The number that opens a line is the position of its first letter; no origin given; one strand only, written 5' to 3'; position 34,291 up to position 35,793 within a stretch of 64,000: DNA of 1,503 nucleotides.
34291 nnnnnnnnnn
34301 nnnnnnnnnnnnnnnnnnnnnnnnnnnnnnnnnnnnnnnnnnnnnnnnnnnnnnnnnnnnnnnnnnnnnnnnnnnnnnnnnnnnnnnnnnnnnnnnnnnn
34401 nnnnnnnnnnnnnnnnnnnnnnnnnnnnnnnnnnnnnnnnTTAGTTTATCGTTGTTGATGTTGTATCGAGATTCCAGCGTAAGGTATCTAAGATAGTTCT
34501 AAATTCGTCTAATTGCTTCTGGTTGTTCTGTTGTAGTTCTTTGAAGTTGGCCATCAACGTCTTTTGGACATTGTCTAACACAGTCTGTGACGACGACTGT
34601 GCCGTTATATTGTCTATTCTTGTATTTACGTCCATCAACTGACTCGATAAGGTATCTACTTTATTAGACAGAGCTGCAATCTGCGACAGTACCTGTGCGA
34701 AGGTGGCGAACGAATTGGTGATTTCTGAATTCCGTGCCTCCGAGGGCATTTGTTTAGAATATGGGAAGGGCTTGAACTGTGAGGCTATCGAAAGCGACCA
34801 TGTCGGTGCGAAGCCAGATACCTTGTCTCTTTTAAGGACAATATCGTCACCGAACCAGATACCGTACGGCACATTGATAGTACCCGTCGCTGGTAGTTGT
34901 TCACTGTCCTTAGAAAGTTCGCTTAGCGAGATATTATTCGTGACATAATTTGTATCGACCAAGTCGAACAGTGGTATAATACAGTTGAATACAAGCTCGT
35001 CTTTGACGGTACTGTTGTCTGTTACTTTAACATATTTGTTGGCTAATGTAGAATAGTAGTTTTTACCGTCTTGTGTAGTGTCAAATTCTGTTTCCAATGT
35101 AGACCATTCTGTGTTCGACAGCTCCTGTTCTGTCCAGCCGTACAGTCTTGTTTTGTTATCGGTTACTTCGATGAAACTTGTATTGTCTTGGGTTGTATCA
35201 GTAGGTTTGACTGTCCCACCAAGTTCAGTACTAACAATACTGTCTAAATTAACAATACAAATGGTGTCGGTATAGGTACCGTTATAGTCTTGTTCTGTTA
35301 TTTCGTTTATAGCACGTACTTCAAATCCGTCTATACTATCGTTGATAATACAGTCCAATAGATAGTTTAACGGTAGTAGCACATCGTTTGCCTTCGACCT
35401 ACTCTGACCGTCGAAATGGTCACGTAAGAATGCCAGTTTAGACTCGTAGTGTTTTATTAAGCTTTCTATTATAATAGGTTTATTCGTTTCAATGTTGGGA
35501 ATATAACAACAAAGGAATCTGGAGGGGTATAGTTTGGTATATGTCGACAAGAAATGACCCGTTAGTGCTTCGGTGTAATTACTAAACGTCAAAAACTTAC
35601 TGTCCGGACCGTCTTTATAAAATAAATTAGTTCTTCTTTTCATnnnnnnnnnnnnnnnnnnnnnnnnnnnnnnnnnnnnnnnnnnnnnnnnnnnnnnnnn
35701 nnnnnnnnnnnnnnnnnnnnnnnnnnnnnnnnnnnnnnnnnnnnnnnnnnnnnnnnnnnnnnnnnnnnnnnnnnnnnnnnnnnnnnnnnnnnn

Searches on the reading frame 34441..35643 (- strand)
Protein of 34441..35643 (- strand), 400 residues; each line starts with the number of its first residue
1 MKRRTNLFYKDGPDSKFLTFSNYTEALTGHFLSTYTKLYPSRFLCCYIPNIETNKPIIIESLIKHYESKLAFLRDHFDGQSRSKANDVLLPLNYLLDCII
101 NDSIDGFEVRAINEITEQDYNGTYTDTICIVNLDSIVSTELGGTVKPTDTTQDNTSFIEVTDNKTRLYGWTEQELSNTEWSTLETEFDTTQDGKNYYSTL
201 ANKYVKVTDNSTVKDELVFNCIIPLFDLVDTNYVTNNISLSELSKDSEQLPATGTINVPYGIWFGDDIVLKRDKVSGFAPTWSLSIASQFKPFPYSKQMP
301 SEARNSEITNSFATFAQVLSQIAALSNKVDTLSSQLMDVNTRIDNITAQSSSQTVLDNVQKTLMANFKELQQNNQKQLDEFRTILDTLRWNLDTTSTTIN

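Call 8: search_protein_families(library=phrogs, proteins=[window:34441-35643:-], max_evalue=0.001)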
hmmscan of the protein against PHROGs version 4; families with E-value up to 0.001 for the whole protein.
window:34441-35643:- (400 aa): 0 families

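Call 9: search_protein_families(library=pfam, proteins=[window:34441-35643:-], max_evalue=0.01)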
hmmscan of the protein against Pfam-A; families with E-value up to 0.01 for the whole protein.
window:34441-35643:- (400 aa): 2 families
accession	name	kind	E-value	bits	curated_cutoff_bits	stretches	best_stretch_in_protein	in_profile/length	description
PF04513.17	Baculo_PEP_C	-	0.00055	20.5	38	1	305-400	15-109/140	Baculovirus polyhedron envelope protein, PEP, C terminus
PF04899.17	MbeD_MobD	-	0.0031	18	21.6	0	311-345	29-67/70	MbeD/MobD like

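Call 10: search_dna_similar(query=window:34441-35643:-, collection=phages, mode=protein, max_rows=25)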
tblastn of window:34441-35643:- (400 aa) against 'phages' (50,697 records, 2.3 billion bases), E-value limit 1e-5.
No match.

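Call 14: find_encoding_contigs(protein=window:34441-35643:-, flank=6000, max_places=10)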
Protein window:34441-35643:- (400 aa): 8 contigs read that carry it; 2 places shown.
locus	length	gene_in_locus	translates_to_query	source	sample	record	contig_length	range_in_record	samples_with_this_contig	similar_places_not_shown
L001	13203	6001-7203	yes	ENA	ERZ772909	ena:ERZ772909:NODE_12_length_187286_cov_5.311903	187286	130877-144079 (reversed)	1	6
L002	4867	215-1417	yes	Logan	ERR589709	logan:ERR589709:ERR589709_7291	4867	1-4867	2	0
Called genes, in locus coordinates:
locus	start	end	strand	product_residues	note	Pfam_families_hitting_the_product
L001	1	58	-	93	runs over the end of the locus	-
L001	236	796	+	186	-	-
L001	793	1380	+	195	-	-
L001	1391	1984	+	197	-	-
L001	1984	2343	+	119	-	-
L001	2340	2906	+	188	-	-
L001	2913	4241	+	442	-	PF00464:SHMT, PF00155:Aminotran_1_2, PF01212:Beta_elim_lyase (weak)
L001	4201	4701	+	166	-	PF13353:Fer4_12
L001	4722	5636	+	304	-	PF02086:MethyltransfD12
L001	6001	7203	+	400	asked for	-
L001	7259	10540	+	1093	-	-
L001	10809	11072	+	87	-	-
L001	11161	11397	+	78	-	-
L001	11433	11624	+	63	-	-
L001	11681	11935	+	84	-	-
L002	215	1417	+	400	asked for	-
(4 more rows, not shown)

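Call 18: find_related_loci(query=window:34441-35643:-, collection=viral_contigs, flank=3000)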
Query window:34441-35643:- (400 aa) in viral_contigs; peptide patterns used: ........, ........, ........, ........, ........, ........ (x = any residue, [..] = any of these).
4 stretches matched a pattern, but none encodes a relative of the query by tblastn (E <= 1e-3).

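Call 19: find_homologous_proteins(query=window:34441-35643:-)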
Query window:34441-35643:- (400 aa): 1325 proteins with E <= 0.001 among 4647 candidates; the best 120 are listed.
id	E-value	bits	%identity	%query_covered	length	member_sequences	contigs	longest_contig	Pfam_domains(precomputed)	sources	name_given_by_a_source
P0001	1.9e-262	888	100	100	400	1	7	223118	-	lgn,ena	-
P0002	5.1e-225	765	88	99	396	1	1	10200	-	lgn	-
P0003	1.0e-224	764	88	99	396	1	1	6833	-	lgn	-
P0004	2.2e-224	763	88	99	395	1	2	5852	-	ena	-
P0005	6.4e-224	761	88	99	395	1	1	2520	-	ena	-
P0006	4.8e-223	758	87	99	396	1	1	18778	-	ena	-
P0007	3.1e-222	756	86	99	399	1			-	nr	nr:MAG TPA: hypothetical protein [Caudoviricetes sp.]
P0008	5.6e-218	742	85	100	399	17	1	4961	-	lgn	-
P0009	5.0e-214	729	84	99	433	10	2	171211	-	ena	-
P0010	6.3e-199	679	84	57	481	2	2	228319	-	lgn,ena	-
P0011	9.3e-198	675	83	57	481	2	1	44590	-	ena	-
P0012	1.5e-197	674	83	57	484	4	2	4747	-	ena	-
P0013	3.0e-196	670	83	57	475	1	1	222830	-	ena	-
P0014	5.9e-193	659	100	76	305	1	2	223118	-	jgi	jgi:hypothetical protein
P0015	1.1e-191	655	82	57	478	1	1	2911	-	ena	-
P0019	1.4e-74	270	41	98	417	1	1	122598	-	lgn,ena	-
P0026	6.0e-73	264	43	90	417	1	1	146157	-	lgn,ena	-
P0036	2.1e-66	243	42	87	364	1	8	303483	-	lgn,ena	-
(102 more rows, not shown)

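Call 20: find_encoding_contigs(protein=P0009, flank=3000, max_places=3)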
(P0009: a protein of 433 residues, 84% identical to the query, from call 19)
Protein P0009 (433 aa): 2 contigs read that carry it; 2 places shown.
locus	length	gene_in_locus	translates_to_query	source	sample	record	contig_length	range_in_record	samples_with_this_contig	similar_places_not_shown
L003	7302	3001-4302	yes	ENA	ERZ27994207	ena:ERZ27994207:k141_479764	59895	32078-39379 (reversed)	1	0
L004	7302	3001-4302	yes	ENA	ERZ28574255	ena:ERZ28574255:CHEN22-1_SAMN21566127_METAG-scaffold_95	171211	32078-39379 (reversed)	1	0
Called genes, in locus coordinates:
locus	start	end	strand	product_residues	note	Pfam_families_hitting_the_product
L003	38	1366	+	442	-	PF00464:SHMT, PF00155:Aminotran_1_2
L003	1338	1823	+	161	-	PF13353:Fer4_12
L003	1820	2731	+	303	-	PF02086:MethyltransfD12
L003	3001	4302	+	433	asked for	-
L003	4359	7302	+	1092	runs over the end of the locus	-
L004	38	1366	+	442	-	PF00464:SHMT, PF00155:Aminotran_1_2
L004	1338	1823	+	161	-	PF13353:Fer4_12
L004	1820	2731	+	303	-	PF02086:MethyltransfD12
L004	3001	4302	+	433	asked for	-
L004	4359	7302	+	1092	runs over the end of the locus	-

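Call 21: find_encoding_contigs(protein=P0010, flank=3000, max_places=3)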
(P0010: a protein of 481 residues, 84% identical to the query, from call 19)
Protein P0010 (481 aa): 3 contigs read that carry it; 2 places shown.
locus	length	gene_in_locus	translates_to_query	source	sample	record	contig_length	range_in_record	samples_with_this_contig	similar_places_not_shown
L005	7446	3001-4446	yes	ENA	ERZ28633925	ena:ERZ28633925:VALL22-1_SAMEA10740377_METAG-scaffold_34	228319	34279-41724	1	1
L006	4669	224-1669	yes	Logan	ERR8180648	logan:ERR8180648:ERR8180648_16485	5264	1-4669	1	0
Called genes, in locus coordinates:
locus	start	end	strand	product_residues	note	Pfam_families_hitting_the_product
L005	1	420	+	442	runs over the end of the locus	PF00464:SHMT, PF00155:Aminotran_1_2, PF01212:Beta_elim_lyase (weak)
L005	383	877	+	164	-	PF13353:Fer4_12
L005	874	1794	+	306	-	PF02086:MethyltransfD12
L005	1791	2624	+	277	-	PF02511:Thy1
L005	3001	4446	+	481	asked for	-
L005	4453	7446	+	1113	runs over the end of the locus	-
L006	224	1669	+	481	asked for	-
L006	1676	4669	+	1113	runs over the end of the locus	-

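Call 22: find_encoding_contigs(protein=P0006, flank=3000, max_places=3)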
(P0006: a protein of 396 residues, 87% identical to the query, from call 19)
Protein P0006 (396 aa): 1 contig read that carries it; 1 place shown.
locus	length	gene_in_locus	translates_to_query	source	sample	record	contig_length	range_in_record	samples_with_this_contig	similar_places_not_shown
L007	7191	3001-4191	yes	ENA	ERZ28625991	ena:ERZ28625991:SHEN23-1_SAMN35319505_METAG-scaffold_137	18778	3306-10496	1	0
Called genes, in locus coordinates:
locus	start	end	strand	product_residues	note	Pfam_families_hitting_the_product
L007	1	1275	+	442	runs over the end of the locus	PF00464:SHMT, PF00155:Aminotran_1_2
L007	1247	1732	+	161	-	PF13353:Fer4_12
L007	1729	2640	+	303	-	PF02086:MethyltransfD12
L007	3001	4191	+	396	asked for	-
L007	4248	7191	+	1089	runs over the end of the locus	-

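Call 23: find_encoding_contigs(protein=P0013, flank=3000, max_places=3)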
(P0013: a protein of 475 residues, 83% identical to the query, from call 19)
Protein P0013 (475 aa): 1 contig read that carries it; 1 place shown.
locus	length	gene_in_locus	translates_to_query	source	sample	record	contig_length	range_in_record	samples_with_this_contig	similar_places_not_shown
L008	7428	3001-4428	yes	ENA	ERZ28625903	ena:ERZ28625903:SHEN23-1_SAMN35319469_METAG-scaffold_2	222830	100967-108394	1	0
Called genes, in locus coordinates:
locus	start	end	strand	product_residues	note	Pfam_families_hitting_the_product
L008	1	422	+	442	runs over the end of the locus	PF00464:SHMT, PF00155:Aminotran_1_2, PF01212:Beta_elim_lyase (weak)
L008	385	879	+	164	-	PF13353:Fer4_12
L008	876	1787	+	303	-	PF02086:MethyltransfD12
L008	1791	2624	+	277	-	PF02511:Thy1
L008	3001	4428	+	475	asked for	-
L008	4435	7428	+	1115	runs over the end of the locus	-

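Call 30: find_encoding_contigs(protein=P0019, flank=3000, max_places=2)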
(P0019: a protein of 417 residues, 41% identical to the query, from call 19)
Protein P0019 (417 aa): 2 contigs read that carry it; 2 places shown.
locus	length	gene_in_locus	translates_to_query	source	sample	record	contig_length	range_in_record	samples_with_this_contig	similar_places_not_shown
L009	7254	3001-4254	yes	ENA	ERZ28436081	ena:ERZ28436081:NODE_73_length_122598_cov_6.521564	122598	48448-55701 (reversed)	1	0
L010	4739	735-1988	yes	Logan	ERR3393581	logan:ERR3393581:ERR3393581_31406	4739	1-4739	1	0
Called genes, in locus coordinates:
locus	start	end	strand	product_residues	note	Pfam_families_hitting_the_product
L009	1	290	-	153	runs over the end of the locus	-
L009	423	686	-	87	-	-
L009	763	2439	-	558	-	PF13307:Helicase_C_2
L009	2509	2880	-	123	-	-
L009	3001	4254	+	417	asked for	-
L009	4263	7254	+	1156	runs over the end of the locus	-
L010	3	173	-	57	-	?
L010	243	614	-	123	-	-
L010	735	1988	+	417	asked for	-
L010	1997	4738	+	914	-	?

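Call 31: find_encoding_contigs(protein=P0036, flank=3000, max_places=2)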
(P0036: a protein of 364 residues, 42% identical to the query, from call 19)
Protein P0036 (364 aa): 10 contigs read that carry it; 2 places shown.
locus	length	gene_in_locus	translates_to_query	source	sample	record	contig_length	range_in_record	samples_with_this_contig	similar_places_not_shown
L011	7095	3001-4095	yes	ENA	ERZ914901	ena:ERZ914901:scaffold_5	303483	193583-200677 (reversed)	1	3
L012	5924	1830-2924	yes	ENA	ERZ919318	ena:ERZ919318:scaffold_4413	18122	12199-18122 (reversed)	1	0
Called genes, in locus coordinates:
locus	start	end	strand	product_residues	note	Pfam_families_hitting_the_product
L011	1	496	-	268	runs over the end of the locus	-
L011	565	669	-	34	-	-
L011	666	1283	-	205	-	-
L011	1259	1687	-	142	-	PF09424:YqeY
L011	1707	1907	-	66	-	-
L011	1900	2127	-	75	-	-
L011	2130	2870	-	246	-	PF00929:RNase_T, PF13482:RNase_H_2 (weak), PF20600:ExoX-like_C (weak)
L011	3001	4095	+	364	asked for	-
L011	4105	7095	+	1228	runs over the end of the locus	-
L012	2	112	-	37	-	?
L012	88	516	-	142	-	PF09424:YqeY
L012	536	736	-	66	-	-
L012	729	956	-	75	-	-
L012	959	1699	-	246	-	PF00929:RNase_T, PF13482:RNase_H_2 (weak), PF20600:ExoX-like_C (weak)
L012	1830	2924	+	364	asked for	-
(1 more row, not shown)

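Call 32: find_encoding_contigs(protein=P0026, flank=3000, max_places=2)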
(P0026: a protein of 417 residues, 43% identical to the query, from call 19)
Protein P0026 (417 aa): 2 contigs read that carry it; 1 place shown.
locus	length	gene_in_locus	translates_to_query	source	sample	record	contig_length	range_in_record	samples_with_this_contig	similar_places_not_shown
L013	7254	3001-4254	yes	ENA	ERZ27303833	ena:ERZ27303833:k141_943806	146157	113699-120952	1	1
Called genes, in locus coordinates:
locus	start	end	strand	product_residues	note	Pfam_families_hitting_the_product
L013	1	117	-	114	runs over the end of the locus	-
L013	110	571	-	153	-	-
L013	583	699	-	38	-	-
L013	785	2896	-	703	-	PF04851:ResIII (faint), PF13307:Helicase_C_2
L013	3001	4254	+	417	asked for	-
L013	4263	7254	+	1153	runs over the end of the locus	-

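Call 40: search_solved_structures(query=window:34441-35643:-, max_evalue=1)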
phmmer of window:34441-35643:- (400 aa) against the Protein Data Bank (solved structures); distinct sequences matched with E-value up to 1: 4.
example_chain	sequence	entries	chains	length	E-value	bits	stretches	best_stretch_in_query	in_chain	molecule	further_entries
1usv_B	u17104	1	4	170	0.6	12.5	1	199-300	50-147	AHA1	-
1usu_B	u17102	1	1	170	0.65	12.4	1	200-300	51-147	AHA1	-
5j5l_A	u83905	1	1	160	0.67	12.3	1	311-357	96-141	Uncharacterized protein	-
5j5k_A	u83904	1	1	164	0.93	11.8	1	312-355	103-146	Uncharacterized protein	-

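Call 42: find_encoding_contigs(protein=P0002, flank=1500, max_places=4)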
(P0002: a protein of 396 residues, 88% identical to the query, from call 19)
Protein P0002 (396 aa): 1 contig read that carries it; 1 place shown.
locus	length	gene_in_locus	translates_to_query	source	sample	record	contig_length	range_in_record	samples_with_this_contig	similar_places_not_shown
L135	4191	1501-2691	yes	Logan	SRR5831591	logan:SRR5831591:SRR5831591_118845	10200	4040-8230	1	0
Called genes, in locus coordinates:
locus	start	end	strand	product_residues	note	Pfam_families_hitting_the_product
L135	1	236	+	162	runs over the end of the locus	PF13353:Fer4_12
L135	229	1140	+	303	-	PF02086:MethyltransfD12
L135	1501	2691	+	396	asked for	-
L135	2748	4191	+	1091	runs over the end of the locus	-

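Call 43: find_encoding_contigs(protein=P0011, flank=1500, max_places=4)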
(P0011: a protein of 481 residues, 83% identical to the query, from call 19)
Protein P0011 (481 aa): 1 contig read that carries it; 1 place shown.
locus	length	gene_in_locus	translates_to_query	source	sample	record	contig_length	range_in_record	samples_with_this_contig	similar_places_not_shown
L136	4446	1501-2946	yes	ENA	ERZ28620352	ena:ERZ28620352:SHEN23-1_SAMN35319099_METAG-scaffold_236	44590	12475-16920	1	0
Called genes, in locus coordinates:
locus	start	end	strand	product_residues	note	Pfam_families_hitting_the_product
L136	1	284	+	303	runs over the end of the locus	PF02086:MethyltransfD12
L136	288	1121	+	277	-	PF02511:Thy1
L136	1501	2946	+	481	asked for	-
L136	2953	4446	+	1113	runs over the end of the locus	-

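Call 44: find_encoding_contigs(protein=P0008, flank=1500, max_places=4)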
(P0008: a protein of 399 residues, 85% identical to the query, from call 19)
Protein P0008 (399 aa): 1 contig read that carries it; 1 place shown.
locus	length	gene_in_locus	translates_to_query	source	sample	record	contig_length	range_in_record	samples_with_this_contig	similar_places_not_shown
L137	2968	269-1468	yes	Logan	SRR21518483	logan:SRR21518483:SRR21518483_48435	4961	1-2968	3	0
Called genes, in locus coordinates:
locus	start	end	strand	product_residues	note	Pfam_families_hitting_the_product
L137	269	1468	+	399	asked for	-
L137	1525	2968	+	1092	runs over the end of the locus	-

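Call 45: find_encoding_contigs(protein=P0012, flank=1500, max_places=4)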
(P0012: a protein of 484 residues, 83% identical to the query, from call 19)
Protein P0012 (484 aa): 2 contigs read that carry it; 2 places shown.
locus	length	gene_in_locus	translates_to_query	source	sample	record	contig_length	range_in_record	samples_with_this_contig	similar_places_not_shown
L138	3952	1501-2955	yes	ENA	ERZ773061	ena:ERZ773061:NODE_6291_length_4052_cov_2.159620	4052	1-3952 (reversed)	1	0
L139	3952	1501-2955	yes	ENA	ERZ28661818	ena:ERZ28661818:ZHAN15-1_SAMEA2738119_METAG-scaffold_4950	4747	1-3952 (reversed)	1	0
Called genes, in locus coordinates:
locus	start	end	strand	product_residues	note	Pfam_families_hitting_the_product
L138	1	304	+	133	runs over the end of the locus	?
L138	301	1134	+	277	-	PF02511:Thy1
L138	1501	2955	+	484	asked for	-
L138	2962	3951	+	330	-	?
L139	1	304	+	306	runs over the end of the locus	PF02086:MethyltransfD12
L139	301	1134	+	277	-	PF02511:Thy1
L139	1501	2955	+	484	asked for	-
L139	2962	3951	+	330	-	?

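Call 77: predict_structure(alignment_id=A5)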
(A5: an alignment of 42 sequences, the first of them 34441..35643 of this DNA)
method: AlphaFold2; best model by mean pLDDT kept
length: 400 residues; sequences in the alignment: 42
mean_pLDDT: 68.4   pTM: 0.62
mean pLDDT of the five models: 68.4, 65.8, 64.6, 61.7, 61.6
residues with pLDDT >= 90: 25; 70-90: 191; 50-70: 96; < 50: 88
segments of 3 or more residues with pLDDT < 50: 1-7, 29-32, 119-124, 145-154, 239-251, 290-320, 393-400
pLDDT, mean of each block of 10 residues (from residue 1): 47 70 60 62 91 87 88 77 69 89 82 70 61 84 52 63 72 71 85 86 79 84 84 52 38 70 90 85 71 38 41 42 62 73 62 52 70 74 59 44
secondary structure, 60 per line:
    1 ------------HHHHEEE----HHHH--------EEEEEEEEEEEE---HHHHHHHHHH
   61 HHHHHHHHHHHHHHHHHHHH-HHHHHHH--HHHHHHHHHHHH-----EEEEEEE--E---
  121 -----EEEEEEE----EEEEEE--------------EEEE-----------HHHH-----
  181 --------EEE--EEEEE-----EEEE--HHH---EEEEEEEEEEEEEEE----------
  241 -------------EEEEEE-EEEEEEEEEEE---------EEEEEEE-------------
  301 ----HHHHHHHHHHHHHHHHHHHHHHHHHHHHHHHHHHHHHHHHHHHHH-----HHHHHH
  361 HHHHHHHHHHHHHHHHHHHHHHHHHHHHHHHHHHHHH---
elements in order: H13-16 E17-19 H24-27 E36-47 H51-80 H82-88 H91-102 E108-114 E126-132 E137-142 E157-160 H172-175 E189-191 E194-198 E204-207 E216-230 E254-259 E261-271 E281-287 H305-349 H355-397

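Call 80: fold_search(model_id=the predicted structure, library=pdb)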
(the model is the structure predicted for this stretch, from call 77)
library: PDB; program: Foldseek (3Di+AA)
matches with E <= 10: 74; with E <= 0.001: 0
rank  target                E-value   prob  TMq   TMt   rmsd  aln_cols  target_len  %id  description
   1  4dlq_A                4.2e-01  0.01  0.08  0.09  23.4       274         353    9  Crystal structure of the GAIN and HormR domains of CIRL 1/Latrophilin 1 (CL1) (released 2012-02-22)
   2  7vkg                  1.1e+00  0.06  0.09  0.21  14.6       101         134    7  Crystal structure of AF9 YEATS domain in complex with Compound 10 (released 2022-10-05)
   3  3r0q_A                1.3e+00  0.03  0.13  0.15  18.7       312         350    7  A Uniquely Open Conformation Revealed in the Crystal Structure of Arabidopsis Thaliana Protein Arginine Methyltransfer (released 2011-10-19)
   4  9ehi_D                1.6e+00  0.06  0.09  0.21  14.6       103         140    7  Crystal structure of ENL YEATS in complex with histone H3 methacrylated at K18 (released 2025-04-09)
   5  9ehi_G                1.8e+00  0.03  0.08  0.18  14.2       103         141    6  Crystal structure of ENL YEATS in complex with histone H3 methacrylated at K18 (released 2025-04-09)
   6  1orh_A                1.8e+00  0.01  0.10  0.11  19.2       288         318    6  Structure of the Predominant Protein Arginine Methyltransferase PRMT1 (released 2003-08-26)
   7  4ajv                  1.8e+00  0.01  0.06  0.11  20.9       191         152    8  Structure of mouse ZP-C domain of TGF-Beta-Receptor-3 (released 2013-02-27)
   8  9jqq_B                2.1e+00  0.04  0.12  0.16  36.4       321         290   11  Cryo-EM structure of the HMBPP-primed BTN3A1-BTN3A2-BTN2A1 complex (released 2025-06-18)
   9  7xmz_C                2.3e+00  0.01  0.07  0.04  18.3       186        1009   10  Cryo-EM structure of SARS-CoV-2 spike glycoprotein in complex with three D2 Fab (released 2022-11-23)
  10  2ndf_MODEL_1_A        2.5e+00  0.02  0.06  0.15  13.6       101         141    8  Solution NMR structures of AF9 yeats domain in complex with histon H3 acetylation at K18 (released 2016-09-07)
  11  4oic_B                2.8e+00  0.02  0.11  0.13  14.9       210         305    6  Crystal structrual of a soluble protein (released 2015-01-21)
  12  4mif_A                2.8e+00  0.01  0.05  0.04  15.8       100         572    9  Pyranose 2-oxidase from Phanerochaete chrysosporium, wild type from natural source (released 2013-12-11)
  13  9ehi_H                3.3e+00  0.02  0.07  0.16  13.9       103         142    7  Crystal structure of ENL YEATS in complex with histone H3 methacrylated at K18 (released 2025-04-09)
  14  9ehi_C                3.3e+00  0.02  0.07  0.16  13.9       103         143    7  Crystal structure of ENL YEATS in complex with histone H3 methacrylated at K18 (released 2025-04-09)
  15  6jt2_B                3.3e+00  0.02  0.08  0.07  10.9       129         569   10  Structure of human soluble guanylate cyclase in the NO activated state (released 2019-09-04)
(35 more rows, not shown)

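Call 81: fold_search(model_id=the predicted structure, library=viral)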
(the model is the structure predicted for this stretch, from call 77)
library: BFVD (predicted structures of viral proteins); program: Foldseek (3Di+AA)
matches with E <= 10: 93; with E <= 0.001: 6
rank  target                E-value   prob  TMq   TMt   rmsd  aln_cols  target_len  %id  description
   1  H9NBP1                2.2e-09  1.00  0.42  0.37  16.4       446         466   12  (no name in the UniProt tables at hand)
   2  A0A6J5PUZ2            3.5e-09  1.00  0.42  0.26  15.3       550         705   14  Uncharacterized protein [uncultured Caudovirales phage]
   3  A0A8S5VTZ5            4.2e-09  1.00  0.38  0.32  15.8       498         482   13  Uncharacterized protein [Ackermannviridae sp.]
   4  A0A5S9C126            4.7e-09  1.00  0.45  0.40  18.2       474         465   14  Uncharacterized protein [Tenacibaculum phage PTm1]
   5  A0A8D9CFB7            1.3e-06  1.00  0.38  0.19  18.3       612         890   11  Gp14 [uncultured marine phage]
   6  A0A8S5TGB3            2.3e-05  1.00  0.25  0.33  20.3       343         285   11  Uncharacterized protein [Phage sp. ctL4h4]
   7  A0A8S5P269            3.9e-01  0.47  0.21  0.11  15.3       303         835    9  Tail fiber protein [Peduovirinae sp. ctjOQ18]
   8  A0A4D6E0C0            4.4e-01  0.04  0.06  0.14  22.2       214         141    9  (no name in the UniProt tables at hand)
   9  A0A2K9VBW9            8.4e-01  0.01  0.05  0.08  22.8       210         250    9  (no name in the UniProt tables at hand)
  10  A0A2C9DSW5            1.1e+00  0.04  0.10  0.10  30.6       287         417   11  Uncharacterized protein [Eastern grey kangaroopox virus]
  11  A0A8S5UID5            1.1e+00  0.25  0.21  0.16  12.6       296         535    7  Collagen alpha 1(VIII) chain protein [Myoviridae sp. ctu2j3]
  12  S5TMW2                1.1e+00  0.02  0.09  0.11  25.4       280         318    8  (no name in the UniProt tables at hand)
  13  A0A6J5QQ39            1.1e+00  0.01  0.07  0.08  21.4       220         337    5  Uncharacterized protein [uncultured Caudovirales phage]
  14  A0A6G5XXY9            1.4e+00  0.28  0.25  0.11  15.9       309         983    9  (no name in the UniProt tables at hand)
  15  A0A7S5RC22            1.5e+00  0.06  0.09  0.15  14.5       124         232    9  (no name in the UniProt tables at hand)
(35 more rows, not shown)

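Call 102: search_protein_families(library=padloc, proteins=[window:34441-35643:-], max_evalue=0.01)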
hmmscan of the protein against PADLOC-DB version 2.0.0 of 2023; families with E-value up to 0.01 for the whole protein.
window:34441-35643:- (400 aa): 0 families

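Call 103: search_protein_families(library=ncbifam, proteins=[window:34441-35643:-], max_evalue=0.01)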
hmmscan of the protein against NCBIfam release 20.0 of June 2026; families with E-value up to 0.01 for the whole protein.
window:34441-35643:- (400 aa): 0 families
